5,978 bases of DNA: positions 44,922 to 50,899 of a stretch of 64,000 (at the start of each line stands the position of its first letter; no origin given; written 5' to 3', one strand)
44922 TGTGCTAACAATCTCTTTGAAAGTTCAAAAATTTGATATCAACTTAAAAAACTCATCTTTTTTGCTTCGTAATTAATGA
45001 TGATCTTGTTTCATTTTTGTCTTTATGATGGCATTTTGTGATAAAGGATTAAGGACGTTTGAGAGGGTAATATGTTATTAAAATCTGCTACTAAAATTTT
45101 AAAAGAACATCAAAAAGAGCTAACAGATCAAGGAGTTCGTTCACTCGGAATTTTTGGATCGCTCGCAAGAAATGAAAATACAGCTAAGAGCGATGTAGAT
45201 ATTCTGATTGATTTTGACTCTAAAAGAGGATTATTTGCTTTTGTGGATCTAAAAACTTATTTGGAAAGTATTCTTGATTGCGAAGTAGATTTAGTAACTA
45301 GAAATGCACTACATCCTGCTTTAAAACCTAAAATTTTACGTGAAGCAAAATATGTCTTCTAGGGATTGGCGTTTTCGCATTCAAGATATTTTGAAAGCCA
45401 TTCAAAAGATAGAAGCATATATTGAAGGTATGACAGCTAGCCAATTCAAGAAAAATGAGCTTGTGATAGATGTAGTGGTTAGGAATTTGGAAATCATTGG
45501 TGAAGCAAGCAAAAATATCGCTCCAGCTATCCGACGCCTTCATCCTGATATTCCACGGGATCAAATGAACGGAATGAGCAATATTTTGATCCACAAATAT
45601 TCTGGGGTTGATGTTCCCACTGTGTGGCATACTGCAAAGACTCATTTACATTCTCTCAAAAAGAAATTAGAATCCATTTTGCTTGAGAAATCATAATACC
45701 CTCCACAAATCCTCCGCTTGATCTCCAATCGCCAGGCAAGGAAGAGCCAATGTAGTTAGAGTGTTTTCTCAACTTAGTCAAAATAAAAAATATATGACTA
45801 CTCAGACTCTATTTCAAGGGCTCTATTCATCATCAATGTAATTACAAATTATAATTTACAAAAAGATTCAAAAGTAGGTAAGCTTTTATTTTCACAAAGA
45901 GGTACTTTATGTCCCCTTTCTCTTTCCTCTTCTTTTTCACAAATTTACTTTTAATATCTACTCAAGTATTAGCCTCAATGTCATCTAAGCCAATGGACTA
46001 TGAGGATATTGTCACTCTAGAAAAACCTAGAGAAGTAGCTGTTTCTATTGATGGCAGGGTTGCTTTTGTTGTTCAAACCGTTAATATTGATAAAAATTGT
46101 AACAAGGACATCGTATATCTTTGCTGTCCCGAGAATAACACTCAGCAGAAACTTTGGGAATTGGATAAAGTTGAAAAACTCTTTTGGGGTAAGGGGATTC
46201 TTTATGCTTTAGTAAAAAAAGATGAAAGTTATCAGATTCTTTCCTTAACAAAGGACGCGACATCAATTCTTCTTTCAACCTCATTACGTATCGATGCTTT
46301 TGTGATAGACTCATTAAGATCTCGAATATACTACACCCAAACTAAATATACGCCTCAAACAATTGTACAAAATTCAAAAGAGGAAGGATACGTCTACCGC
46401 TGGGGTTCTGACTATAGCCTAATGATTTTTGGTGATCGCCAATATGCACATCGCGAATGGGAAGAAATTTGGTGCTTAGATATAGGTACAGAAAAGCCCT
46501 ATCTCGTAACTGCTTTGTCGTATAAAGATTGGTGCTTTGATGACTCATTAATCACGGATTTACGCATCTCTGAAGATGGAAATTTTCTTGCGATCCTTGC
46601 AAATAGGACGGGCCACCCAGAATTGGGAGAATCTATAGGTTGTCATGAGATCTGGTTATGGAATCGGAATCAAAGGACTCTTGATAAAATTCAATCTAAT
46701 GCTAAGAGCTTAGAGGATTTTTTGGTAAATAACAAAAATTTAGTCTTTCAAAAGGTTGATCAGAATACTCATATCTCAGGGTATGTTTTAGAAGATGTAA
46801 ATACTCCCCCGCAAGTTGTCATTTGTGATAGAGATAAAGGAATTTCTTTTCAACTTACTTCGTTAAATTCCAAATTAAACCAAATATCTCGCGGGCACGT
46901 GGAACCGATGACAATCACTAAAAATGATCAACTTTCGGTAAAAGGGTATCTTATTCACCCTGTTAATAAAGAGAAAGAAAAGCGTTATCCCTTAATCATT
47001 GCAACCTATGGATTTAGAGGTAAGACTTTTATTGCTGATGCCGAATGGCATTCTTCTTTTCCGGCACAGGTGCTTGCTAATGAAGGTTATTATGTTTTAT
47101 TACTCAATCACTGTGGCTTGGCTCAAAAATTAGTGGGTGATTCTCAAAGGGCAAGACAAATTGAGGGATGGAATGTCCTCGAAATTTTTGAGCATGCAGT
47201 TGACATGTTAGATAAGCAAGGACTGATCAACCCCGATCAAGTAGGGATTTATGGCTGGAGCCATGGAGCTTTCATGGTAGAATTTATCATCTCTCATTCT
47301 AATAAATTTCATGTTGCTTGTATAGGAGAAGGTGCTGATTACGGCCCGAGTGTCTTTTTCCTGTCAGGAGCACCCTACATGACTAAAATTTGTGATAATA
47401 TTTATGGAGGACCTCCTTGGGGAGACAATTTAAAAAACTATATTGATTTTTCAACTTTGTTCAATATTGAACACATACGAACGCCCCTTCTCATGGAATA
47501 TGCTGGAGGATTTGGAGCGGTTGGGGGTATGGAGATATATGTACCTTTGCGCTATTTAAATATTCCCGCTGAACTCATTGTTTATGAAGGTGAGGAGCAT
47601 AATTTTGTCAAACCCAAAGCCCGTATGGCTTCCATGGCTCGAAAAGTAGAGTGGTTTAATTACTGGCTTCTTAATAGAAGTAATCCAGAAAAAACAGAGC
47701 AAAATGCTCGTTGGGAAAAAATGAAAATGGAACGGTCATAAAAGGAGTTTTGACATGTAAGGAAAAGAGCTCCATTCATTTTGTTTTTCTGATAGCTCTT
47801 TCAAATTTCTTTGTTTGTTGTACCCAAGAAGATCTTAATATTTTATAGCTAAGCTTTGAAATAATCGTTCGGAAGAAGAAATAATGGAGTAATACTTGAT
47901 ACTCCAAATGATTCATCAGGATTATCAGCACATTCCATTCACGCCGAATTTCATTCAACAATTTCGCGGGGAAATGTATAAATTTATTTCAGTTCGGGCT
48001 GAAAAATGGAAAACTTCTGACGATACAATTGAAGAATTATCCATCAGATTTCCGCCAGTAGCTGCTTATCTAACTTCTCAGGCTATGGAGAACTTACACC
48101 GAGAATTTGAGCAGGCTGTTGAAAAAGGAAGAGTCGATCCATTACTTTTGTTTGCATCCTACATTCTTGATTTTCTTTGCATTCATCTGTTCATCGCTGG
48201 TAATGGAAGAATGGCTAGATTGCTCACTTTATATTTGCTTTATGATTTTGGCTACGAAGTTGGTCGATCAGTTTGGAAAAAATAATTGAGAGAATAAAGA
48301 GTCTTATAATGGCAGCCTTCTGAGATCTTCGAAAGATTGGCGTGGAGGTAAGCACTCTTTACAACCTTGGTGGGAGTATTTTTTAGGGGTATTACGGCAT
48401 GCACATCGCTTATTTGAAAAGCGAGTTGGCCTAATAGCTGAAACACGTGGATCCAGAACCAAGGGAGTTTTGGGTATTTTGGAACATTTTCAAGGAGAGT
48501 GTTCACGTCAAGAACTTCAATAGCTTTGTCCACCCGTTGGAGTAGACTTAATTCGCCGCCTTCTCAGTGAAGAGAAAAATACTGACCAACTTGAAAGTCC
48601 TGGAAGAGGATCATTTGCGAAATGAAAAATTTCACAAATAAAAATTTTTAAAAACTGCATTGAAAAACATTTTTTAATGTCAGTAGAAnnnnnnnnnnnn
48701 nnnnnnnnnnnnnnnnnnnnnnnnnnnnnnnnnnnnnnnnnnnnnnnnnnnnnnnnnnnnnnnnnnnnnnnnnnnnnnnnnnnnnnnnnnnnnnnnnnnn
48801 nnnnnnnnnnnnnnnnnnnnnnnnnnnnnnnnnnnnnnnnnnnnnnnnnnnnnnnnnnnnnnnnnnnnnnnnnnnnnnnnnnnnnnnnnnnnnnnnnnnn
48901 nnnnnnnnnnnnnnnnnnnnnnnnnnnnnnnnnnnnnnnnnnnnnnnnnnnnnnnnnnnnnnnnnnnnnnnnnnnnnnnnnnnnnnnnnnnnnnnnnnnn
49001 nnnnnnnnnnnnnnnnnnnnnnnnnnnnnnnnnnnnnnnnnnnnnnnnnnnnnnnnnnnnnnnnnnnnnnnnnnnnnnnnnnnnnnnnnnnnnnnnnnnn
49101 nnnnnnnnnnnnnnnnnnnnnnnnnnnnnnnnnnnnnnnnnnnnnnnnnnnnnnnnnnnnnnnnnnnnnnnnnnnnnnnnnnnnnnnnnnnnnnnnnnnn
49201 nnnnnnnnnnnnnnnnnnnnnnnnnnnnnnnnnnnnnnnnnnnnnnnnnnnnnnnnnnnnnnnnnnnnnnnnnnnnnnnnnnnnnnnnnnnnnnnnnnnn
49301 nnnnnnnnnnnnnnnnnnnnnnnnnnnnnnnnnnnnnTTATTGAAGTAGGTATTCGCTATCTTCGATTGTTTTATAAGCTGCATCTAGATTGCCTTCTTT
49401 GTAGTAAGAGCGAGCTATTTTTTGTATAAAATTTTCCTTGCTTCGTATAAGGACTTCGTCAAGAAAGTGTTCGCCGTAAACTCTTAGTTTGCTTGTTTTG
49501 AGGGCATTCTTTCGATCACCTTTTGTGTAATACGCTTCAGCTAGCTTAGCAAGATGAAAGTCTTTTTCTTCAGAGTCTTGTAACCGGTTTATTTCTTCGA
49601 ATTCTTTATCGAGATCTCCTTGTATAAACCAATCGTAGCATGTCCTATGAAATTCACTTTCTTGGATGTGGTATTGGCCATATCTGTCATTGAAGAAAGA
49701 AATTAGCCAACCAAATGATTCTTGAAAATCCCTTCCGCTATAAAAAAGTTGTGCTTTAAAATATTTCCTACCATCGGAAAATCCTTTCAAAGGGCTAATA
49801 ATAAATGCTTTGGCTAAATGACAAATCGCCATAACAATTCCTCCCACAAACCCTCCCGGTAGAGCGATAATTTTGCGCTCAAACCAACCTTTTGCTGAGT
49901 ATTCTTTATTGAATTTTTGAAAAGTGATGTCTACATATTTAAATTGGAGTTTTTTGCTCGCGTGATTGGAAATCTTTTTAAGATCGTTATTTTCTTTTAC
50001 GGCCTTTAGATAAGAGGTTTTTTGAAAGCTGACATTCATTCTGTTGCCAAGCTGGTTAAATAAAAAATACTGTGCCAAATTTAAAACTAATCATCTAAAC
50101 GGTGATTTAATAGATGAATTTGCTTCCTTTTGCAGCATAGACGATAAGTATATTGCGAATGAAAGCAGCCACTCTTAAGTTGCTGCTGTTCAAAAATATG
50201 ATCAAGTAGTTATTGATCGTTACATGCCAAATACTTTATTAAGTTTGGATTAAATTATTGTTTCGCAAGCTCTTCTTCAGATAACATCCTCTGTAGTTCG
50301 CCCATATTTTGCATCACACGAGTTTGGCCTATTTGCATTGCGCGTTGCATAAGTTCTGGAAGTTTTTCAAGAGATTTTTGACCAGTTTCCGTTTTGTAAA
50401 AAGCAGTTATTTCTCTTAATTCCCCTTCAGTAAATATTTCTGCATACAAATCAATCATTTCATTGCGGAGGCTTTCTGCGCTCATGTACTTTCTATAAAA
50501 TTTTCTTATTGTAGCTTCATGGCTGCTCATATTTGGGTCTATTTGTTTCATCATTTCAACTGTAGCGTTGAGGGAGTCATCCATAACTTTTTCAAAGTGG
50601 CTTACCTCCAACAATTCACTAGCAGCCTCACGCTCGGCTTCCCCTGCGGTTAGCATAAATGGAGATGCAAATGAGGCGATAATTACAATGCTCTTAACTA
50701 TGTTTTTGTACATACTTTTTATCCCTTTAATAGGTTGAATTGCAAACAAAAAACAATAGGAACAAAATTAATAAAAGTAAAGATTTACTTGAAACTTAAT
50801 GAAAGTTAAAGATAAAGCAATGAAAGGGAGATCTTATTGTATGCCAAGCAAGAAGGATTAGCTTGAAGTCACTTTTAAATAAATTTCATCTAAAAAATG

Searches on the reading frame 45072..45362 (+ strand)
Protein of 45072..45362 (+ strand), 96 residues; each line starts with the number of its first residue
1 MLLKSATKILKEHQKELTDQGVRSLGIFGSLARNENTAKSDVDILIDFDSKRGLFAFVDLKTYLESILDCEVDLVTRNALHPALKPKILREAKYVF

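Call 70: search_protein_families(library=pfam, proteins=[window:45072-45362:+], max_evalue=0.01)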
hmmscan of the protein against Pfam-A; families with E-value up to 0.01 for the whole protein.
window:45072-45362:+ (96 aa): 3 families
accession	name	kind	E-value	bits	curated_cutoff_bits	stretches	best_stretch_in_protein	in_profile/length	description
PF01909.29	NTP_transf_2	-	9.7e-16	58.4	21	1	11-94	2-92/93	Nucleotidyltransferase domain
PF18765.7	Polbeta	-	1.2e-12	48.3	26.9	1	20-96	11-88/93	Polymerase beta, Nucleotidyltransferase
PF22600.2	MTPAP-like_central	-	0.006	17.1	27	1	21-66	41-82/139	Poly(A) RNA polymerase, mitochondrial-like, central palm domain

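Call 77: search_protein_families(library=padloc, proteins=[window:45072-45362:+], max_evalue=0.001)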
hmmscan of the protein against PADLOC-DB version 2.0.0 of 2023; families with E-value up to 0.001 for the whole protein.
window:45072-45362:+ (96 aa): 9 families
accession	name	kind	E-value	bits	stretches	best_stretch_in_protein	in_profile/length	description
PDLC04906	PDC-S09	-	2.9e-28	96.1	1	5-95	6-98/98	-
PDLC04904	PDC-S09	-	2.2e-27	93.3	1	11-94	14-97/104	-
PDLC04902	PDC-S09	-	2.3e-25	86.8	1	11-93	10-93/97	-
PDLC04905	PDC-S09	-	1.3e-19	68.4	1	12-95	10-98/101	-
PDLC04903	PDC-S09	-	8.1e-08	30.5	1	4-48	8-52/108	-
PDLC04369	PDC-M05A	-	5.2e-07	27.5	1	3-46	85-127/201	-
PDLC04778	PDC-M70A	-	3.3e-06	24.7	1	7-53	33-80/355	-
PDLC04368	PDC-M05A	-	1.1e-05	23.4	1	9-46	95-131/201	-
PDLC04907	PDC-S09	-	2.4e-05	22.4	1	19-56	24-61/114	-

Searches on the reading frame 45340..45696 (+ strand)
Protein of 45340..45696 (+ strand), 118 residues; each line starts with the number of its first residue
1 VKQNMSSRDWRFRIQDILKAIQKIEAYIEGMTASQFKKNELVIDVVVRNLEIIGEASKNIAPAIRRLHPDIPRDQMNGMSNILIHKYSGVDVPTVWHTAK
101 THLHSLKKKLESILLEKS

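Call 70: search_protein_families(library=pfam, proteins=[window:45340-45696:+], max_evalue=0.01)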
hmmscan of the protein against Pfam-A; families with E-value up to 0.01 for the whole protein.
window:45340-45696:+ (118 aa): 1 family
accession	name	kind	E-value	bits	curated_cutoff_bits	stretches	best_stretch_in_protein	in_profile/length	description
PF01934.22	HepT-like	-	4e-25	88.3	23.5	1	17-113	1-120/120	Ribonuclease HepT-like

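Call 77: search_protein_families(library=padloc, proteins=[window:45340-45696:+], max_evalue=0.001)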
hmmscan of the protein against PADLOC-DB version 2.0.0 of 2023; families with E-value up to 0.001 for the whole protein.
window:45340-45696:+ (118 aa): 0 families

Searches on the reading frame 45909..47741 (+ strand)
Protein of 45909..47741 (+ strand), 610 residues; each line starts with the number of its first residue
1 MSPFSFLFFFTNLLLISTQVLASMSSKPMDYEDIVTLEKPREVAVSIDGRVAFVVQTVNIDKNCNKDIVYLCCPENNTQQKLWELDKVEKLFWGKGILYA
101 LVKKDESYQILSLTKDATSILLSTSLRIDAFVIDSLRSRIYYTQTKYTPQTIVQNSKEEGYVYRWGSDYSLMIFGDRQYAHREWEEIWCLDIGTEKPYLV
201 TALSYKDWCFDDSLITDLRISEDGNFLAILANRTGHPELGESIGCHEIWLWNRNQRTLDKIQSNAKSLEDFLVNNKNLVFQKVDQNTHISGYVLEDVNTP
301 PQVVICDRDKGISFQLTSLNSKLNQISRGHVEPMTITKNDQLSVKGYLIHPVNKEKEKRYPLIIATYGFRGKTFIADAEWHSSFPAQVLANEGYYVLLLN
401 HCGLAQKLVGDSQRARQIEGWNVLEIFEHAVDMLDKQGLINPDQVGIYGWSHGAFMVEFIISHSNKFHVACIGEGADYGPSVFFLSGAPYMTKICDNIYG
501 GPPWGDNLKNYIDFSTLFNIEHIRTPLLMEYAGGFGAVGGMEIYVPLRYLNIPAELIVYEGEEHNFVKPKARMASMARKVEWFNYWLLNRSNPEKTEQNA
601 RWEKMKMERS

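Call 70: search_protein_families(library=pfam, proteins=[window:45909-47741:+], max_evalue=0.01)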
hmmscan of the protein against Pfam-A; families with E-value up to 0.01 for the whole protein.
window:45909-47741:+ (610 aa): 2 families
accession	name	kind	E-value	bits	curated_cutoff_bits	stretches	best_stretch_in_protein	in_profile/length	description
PF00326.27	Peptidase_S9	-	4.8e-14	52.8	22.6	1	380-587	1-210/213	Prolyl oligopeptidase family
PF08840.17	BAAT_C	-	0.0028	18.2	20.9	0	424-476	3-55/210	BAAT / Acyl-CoA thioester hydrolase C terminal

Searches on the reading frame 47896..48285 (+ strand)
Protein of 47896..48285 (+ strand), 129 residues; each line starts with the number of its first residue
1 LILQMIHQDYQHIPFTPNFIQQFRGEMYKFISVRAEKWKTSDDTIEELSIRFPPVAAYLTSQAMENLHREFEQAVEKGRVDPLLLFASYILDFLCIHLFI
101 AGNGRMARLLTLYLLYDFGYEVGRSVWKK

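Call 70: search_protein_families(library=pfam, proteins=[window:47896-48285:+], max_evalue=0.01)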
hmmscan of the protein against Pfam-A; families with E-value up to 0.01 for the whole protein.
window:47896-48285:+ (129 aa): 1 family
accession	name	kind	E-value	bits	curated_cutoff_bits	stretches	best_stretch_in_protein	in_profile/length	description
PF02661.23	Fic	-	1.8e-10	41.9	24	1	16-115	3-93/93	Fic/DOC family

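Call 77: search_protein_families(library=padloc, proteins=[window:47896-48285:+], max_evalue=0.001)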
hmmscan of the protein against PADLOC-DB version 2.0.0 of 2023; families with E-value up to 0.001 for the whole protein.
window:47896-48285:+ (129 aa): 5 families
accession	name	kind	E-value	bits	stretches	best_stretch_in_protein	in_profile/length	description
PDLC03963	SoFic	-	1.3e-09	35.9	1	12-118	111-215/361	-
PDLC04839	PDC-S04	-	1.9e-06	25.7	1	65-121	105-165/205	-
PDLC04840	PDC-S04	-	2.5e-06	25.4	1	11-115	70-174/227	-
PDLC04966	PDC-S24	-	0.00027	17.9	1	46-115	269-336/497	-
PDLC04837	PDC-S04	-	0.00063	17.1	1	37-112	111-180/234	-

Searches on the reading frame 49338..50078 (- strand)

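Call 7: search_protein_families(library=pfam, proteins=[window:49338-50078:-], max_evalue=1)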
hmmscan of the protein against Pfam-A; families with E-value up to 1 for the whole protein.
window:49338-50078:- (246 aa): 5 families
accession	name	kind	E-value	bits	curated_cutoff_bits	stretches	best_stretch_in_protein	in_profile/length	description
PF07719.23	TPR_2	-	0.075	13.7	27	0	221-236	7-22/34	Tetratricopeptide repeat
PF13176.12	TPR_7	-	0.13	12.8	27.9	0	176-194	2-20/36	Tetratricopeptide repeat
PF13174.12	TPR_6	-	0.19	12.9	26.3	0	220-238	5-23/33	Tetratricopeptide repeat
PF23379.1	DUF7096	-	0.26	11.6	27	1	170-242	99-168/208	Domain of unknown function (DUF7096)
PF13181.12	TPR_8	-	0.48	11.2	25.7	0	219-240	5-26/34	Tetratricopeptide repeat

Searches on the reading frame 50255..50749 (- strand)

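Call 7: search_protein_families(library=pfam, proteins=[window:50255-50749:-], max_evalue=1)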
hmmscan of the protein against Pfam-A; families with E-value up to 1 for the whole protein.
window:50255-50749:- (164 aa): 4 families
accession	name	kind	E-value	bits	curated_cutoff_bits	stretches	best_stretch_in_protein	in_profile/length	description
PF09832.14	DUF2059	-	2.7e-19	69.4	23.6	1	93-149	2-58/60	Uncharacterized protein conserved in bacteria (DUF2059)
PF08064.18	UME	-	0.08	13.3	23.2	1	58-115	31-88/102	UME (NUC010) domain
PF20282.3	CTD6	-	0.13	13.1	26.4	1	49-144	5-103/130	C-terminal domain 6 of the ABC-three component (ABC-3C) systems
PF24236.1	Tea_helical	-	0.22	12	27.1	1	52-97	4-48/64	Telomere ends associated alpha-helical domain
